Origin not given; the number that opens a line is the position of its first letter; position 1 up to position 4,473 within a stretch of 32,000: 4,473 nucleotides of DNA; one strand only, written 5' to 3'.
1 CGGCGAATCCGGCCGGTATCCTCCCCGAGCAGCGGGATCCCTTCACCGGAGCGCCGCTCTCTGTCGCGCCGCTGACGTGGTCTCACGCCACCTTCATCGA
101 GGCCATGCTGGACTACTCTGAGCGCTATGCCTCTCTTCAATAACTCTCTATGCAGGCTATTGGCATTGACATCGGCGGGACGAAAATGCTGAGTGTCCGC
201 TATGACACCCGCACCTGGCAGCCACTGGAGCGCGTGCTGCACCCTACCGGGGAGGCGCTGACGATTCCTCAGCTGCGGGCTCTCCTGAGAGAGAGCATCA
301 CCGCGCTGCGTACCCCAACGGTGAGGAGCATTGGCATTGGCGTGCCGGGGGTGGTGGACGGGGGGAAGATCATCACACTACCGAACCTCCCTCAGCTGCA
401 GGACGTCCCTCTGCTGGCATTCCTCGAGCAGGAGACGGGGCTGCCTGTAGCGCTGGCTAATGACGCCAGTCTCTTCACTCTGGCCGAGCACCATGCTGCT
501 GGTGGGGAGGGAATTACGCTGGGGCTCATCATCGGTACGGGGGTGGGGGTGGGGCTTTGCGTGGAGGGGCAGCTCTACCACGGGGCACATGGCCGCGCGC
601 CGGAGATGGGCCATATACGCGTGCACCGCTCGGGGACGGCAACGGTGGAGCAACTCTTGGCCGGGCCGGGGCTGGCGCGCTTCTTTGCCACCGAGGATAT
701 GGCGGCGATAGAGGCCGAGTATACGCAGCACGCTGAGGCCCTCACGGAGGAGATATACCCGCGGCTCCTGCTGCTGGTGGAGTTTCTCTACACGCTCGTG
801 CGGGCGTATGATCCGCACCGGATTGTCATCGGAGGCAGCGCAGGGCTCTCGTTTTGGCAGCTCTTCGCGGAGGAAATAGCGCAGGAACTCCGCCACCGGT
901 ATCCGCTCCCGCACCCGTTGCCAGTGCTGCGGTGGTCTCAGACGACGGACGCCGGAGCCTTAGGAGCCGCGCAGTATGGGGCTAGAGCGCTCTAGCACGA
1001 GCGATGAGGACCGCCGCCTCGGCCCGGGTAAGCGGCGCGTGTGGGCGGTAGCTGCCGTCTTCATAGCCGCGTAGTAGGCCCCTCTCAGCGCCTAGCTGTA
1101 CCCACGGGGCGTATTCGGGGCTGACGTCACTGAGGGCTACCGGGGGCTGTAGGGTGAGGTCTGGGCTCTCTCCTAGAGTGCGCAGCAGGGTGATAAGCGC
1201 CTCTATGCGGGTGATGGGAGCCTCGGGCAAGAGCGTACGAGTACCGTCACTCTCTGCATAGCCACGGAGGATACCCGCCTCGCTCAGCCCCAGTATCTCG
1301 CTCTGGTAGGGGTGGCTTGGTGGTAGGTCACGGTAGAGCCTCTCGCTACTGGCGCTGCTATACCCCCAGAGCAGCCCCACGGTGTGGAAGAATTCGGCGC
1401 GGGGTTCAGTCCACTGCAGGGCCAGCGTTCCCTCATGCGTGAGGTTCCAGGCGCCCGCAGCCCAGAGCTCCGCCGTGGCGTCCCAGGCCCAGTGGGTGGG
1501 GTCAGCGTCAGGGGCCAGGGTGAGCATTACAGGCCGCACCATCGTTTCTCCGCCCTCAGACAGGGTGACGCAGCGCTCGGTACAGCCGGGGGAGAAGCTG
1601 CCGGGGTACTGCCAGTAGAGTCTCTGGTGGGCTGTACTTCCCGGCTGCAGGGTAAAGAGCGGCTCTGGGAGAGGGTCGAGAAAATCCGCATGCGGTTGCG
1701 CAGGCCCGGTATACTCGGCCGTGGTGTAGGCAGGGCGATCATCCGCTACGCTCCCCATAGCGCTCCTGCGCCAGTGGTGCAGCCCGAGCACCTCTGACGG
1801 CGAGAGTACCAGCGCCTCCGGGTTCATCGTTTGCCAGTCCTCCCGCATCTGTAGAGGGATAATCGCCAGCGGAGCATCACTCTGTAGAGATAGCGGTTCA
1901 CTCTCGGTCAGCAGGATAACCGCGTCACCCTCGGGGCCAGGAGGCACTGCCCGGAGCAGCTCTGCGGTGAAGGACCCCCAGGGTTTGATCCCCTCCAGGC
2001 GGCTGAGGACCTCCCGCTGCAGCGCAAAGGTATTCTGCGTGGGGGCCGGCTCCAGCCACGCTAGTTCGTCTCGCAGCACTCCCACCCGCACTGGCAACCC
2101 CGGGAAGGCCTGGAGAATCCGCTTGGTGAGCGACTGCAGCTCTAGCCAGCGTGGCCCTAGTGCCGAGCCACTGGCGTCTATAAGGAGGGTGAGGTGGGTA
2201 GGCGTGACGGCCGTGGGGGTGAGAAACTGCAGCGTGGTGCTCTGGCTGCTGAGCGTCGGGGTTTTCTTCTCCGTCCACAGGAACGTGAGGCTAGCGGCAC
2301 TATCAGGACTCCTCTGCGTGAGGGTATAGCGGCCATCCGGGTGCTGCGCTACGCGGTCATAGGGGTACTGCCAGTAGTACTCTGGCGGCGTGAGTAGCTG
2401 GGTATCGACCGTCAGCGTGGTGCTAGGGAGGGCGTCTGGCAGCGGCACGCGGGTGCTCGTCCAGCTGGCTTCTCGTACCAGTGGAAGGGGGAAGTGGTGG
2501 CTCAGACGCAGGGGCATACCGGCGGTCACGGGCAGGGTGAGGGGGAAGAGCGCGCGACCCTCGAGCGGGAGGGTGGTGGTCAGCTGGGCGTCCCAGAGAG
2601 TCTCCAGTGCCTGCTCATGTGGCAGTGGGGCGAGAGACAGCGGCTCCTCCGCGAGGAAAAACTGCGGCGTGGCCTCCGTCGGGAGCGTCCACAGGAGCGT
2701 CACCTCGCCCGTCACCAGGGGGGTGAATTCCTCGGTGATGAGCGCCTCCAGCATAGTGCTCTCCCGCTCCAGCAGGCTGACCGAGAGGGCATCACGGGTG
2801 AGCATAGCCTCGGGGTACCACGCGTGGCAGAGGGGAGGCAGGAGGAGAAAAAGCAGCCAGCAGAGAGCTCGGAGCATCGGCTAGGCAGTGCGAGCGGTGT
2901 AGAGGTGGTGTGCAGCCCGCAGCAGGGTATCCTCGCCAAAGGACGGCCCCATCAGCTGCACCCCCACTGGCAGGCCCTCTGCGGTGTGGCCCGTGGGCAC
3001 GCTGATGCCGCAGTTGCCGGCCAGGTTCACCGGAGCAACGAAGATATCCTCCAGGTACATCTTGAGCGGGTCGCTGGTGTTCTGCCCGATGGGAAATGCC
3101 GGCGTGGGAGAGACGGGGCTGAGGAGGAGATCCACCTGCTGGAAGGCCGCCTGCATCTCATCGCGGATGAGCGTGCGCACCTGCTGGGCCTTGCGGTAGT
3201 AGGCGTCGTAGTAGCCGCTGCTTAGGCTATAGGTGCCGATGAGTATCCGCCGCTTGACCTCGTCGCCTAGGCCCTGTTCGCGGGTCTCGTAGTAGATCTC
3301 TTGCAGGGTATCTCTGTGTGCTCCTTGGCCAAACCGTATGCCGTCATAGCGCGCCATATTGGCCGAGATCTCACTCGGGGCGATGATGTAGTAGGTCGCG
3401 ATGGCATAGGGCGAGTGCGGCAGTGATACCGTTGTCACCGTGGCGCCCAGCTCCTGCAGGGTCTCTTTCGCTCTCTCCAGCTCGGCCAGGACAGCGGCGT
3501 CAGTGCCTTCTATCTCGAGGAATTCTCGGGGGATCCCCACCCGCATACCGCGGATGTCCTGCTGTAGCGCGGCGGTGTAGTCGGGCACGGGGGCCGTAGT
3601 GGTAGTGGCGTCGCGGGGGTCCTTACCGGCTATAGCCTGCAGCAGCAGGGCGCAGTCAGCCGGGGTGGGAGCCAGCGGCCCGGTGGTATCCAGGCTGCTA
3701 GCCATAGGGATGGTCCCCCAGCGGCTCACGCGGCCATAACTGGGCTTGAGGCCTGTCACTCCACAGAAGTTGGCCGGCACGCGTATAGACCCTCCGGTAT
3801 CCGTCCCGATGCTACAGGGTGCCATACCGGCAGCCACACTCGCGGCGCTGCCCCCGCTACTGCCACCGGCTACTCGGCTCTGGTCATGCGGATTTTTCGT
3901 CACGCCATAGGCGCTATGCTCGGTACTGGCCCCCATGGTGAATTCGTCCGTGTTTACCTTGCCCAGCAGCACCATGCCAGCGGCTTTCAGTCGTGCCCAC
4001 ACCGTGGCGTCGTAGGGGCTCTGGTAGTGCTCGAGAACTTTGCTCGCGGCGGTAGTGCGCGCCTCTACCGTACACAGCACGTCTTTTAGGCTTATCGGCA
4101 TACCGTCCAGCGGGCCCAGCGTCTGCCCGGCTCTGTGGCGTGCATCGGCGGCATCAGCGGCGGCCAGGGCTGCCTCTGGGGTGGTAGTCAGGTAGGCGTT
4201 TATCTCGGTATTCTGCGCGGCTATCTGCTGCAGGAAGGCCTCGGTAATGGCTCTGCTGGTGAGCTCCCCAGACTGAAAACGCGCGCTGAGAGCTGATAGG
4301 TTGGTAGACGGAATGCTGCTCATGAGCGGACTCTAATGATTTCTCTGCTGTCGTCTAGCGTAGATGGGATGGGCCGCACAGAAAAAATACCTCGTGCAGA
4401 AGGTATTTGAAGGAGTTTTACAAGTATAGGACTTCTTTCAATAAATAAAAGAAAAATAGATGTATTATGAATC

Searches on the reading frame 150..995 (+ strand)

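Call 64: search_protein_families(library=pfam, proteins=[window:150-995:+], max_evalue=0.001)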
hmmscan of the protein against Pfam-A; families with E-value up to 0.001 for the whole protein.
window:150-995:+ (281 aa): 1 family
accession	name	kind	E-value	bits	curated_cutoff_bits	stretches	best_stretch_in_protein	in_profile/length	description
PF00480.26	ROK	-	9e-34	117.8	22.9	1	4-275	2-289/294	ROK family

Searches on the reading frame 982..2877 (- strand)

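Call 64: search_protein_families(library=pfam, proteins=[window:982-2877:-], max_evalue=0.001)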
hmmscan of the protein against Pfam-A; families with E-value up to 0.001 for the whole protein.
window:982-2877:- (631 aa): 1 family
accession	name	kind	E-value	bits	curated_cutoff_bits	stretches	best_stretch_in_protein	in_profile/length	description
PF00395.25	SLH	-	5.3e-15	55.6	20.8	1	583-622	3-44/44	S-layer homology domain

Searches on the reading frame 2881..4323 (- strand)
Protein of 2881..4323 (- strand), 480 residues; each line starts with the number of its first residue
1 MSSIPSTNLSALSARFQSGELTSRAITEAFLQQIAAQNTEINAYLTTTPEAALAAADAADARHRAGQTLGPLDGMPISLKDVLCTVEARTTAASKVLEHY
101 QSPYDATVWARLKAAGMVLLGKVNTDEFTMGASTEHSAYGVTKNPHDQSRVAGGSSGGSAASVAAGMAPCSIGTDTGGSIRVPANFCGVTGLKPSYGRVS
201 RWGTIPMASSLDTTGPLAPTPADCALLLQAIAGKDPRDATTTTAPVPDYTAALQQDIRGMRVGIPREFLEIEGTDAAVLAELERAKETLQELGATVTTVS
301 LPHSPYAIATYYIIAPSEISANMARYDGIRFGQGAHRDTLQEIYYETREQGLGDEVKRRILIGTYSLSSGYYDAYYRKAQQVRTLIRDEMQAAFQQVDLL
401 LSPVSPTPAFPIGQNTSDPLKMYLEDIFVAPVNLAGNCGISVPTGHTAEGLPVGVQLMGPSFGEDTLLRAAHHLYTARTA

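Call 64: search_protein_families(library=pfam, proteins=[window:2881-4323:-], max_evalue=0.001)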
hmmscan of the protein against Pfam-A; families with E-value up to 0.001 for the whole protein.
window:2881-4323:- (480 aa): 1 family
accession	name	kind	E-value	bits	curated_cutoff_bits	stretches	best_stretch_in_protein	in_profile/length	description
PF01425.27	Amidase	-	3e-153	511.5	27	1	26-468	2-445/445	Amidase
